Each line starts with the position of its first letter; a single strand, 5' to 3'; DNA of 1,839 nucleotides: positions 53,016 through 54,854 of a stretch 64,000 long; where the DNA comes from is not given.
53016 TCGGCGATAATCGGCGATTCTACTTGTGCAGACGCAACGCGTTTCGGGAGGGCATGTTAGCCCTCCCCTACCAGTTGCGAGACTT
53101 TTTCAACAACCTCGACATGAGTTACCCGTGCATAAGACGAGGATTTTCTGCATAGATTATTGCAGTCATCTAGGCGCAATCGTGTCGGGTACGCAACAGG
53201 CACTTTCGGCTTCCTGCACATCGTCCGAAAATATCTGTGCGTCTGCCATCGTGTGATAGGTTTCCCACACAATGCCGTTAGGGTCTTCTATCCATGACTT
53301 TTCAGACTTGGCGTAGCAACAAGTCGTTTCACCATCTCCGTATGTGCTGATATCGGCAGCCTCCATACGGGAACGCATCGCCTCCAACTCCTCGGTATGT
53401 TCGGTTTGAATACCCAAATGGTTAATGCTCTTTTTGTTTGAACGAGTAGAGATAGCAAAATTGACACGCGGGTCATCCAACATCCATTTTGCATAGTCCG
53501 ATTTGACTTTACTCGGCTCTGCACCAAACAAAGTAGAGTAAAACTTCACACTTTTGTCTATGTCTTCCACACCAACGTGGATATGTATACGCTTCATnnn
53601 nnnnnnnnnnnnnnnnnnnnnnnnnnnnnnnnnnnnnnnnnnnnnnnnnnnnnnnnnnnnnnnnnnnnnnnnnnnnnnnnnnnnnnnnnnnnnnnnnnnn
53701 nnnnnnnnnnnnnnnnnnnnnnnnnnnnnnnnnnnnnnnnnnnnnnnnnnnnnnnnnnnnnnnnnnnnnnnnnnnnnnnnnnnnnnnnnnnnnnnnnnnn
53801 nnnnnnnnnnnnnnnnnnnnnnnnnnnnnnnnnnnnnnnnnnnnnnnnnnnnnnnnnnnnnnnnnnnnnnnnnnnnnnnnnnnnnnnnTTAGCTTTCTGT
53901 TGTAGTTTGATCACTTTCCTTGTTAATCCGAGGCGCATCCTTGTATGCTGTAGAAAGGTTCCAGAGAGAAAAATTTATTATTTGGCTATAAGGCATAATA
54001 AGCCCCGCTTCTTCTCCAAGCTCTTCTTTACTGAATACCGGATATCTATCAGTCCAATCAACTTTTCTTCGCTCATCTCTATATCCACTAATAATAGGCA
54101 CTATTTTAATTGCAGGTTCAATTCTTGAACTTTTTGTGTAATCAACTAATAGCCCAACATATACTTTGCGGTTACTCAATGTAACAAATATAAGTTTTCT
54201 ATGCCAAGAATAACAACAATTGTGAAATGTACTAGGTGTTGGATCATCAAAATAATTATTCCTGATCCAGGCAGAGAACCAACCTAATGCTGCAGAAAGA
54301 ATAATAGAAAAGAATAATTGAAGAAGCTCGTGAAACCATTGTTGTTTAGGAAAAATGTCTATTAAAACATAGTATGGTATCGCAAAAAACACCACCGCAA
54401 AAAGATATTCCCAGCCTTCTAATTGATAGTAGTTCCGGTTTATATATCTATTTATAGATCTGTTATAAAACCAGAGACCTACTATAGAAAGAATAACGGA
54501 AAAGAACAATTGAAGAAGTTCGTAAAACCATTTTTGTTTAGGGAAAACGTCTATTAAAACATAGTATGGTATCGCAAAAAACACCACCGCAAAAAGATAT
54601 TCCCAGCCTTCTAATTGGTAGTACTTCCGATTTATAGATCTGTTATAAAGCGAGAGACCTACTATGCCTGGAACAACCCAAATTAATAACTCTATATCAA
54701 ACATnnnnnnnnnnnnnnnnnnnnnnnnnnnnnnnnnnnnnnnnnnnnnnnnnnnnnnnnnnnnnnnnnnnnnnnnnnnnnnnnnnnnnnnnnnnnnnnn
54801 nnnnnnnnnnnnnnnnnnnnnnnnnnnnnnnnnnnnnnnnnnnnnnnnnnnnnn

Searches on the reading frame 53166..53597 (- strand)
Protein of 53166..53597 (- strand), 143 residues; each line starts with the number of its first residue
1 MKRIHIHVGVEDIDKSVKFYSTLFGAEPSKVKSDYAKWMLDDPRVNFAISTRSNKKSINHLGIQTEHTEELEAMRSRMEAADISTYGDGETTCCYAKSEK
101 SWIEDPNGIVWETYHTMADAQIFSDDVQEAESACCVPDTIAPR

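Call 81: search_protein_families(library=pfam, proteins=[window:53166-53597:-], max_evalue=0.01)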
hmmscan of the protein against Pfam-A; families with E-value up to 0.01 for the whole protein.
window:53166-53597:- (143 aa): 3 families
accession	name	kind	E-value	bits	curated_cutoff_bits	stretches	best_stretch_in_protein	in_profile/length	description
PF00903.31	Glyoxalase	-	3.6e-10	40.7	20.6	1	5-112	4-120/121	Glyoxalase/Bleomycin resistance protein/Dioxygenase superfamily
PF13669.12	Glyoxalase_4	-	6.3e-05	23.7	27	1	5-36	2-33/109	Glyoxalase/Bleomycin resistance protein/Dioxygenase superfamily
PF22677.2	Ble-like_N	-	0.00083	19.5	24.5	1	8-25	7-24/41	Bleomycin resistance protein-like N-terminal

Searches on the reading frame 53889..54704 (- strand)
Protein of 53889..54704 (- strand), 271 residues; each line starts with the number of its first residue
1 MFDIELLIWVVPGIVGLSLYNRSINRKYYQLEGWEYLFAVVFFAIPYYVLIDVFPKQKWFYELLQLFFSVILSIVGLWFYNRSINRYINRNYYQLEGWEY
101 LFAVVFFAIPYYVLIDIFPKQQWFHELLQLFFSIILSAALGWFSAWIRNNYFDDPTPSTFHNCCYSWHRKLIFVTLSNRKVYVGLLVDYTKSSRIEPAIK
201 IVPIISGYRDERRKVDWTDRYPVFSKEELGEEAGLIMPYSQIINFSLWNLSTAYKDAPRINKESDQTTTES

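Call 81: search_protein_families(library=pfam, proteins=[window:53889-54704:-], max_evalue=0.01)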
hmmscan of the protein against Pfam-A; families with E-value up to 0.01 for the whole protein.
window:53889-54704:- (271 aa): 1 family
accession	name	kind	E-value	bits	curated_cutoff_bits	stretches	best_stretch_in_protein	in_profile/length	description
PF13803.12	DUF4184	-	0.0092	16.2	25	0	60-137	148-222/229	Domain of unknown function (DUF4184)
